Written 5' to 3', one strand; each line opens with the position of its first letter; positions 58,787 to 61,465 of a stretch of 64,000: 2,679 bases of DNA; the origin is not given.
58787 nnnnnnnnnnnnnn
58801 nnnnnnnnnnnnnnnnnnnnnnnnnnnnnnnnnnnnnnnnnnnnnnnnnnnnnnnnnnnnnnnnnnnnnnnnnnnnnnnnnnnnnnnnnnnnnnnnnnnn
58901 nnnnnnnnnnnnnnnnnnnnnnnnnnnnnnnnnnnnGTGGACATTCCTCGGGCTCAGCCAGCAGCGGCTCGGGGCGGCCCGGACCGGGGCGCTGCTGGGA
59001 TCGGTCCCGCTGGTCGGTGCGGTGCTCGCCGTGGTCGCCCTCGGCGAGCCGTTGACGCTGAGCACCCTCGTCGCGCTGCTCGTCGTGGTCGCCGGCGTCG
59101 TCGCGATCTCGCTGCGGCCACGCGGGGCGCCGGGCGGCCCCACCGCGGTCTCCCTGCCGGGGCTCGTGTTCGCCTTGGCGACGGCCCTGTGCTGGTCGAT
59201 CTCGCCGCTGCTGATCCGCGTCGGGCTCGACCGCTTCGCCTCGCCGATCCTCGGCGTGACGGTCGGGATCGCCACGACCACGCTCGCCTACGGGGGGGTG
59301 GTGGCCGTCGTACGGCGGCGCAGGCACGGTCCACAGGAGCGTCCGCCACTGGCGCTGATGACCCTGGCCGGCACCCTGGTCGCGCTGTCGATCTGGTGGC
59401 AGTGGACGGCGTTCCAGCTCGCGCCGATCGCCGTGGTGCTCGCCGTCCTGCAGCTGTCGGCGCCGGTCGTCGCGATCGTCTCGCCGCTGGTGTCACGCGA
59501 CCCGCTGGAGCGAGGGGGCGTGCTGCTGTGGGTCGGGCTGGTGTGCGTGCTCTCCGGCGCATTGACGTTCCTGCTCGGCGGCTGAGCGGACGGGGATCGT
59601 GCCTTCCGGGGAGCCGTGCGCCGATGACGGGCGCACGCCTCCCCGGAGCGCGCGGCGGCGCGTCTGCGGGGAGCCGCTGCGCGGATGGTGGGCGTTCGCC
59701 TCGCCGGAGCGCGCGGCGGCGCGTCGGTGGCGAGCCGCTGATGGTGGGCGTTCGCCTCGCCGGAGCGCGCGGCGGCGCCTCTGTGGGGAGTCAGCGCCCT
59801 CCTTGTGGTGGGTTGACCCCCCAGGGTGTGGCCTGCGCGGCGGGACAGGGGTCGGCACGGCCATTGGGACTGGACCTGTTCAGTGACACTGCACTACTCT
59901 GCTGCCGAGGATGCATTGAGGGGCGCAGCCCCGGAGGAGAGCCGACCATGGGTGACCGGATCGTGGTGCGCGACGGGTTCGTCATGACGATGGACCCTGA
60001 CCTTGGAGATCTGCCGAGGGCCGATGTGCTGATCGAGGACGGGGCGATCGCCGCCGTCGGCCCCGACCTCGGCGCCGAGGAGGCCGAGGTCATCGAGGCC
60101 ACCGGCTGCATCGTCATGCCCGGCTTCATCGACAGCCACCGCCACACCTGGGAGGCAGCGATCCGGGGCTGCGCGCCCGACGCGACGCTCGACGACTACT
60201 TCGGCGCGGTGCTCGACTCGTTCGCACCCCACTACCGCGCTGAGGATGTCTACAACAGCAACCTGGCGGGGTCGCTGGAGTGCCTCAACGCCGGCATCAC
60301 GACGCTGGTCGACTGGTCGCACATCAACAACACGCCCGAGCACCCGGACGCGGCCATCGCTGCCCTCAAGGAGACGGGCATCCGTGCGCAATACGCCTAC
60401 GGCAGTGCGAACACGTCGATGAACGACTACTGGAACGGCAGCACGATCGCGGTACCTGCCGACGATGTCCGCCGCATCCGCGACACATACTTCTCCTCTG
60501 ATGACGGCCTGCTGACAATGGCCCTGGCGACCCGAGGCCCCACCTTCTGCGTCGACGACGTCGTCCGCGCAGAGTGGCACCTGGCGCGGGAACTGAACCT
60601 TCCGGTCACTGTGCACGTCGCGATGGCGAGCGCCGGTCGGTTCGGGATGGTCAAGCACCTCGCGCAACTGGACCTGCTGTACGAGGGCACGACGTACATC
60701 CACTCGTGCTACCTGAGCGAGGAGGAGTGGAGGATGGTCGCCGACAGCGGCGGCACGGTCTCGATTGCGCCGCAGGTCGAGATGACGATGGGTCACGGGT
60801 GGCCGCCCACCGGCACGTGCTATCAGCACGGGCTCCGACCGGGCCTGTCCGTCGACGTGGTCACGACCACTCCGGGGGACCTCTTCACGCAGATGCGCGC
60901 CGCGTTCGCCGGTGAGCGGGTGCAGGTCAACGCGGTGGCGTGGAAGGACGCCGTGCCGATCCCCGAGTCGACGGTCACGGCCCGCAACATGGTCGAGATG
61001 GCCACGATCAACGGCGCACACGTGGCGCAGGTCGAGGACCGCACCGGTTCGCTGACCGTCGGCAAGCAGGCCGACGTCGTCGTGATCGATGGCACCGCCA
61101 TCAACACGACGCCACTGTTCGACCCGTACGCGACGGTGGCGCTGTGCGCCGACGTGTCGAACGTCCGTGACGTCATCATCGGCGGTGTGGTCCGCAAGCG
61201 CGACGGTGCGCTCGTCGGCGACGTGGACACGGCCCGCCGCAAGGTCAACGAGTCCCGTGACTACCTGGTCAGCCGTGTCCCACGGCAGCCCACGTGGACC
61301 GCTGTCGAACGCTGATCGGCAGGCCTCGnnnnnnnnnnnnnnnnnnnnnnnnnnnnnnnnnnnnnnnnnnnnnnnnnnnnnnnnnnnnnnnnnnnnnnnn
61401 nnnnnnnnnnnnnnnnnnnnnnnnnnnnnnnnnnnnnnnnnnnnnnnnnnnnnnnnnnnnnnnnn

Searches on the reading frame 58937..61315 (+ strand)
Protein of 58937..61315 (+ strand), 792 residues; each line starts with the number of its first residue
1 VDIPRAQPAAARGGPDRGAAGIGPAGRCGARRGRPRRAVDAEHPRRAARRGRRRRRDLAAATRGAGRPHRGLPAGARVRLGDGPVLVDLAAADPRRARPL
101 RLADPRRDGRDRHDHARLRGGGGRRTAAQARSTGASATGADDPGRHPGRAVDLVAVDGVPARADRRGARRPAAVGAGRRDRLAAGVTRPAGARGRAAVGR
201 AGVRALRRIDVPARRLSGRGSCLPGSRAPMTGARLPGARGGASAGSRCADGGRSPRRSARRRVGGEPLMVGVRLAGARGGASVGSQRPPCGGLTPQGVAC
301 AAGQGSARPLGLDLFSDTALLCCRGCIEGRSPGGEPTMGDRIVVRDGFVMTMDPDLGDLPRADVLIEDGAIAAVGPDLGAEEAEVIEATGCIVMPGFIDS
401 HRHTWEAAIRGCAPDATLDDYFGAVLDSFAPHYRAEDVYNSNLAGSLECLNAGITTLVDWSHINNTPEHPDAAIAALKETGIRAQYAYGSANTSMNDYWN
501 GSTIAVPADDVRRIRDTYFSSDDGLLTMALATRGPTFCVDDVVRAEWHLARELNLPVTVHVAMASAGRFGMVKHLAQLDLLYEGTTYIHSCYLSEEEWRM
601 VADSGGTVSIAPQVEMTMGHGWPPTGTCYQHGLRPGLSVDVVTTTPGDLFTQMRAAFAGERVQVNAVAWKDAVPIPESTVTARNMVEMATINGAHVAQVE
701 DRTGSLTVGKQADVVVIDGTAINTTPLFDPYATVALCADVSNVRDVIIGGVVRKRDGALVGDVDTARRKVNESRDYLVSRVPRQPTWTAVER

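Call 39: search_protein_families(library=pfam, proteins=[window:58937-61315:+], max_evalue=0.01)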
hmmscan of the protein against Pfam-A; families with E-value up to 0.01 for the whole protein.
window:58937-61315:+ (792 aa): 3 families
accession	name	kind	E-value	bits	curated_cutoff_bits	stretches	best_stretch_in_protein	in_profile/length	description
PF01979.26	Amidohydro_1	-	2.9e-30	106.1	25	1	392-751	1-343/345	Amidohydrolase family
PF07969.17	Amidohydro_3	-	8.1e-20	72.2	29.7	2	420-752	141-470/472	Amidohydrolase family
PF01026.27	TatD_DNase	-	0.0076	16.1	27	0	542-614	110-178/253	TatD related DNase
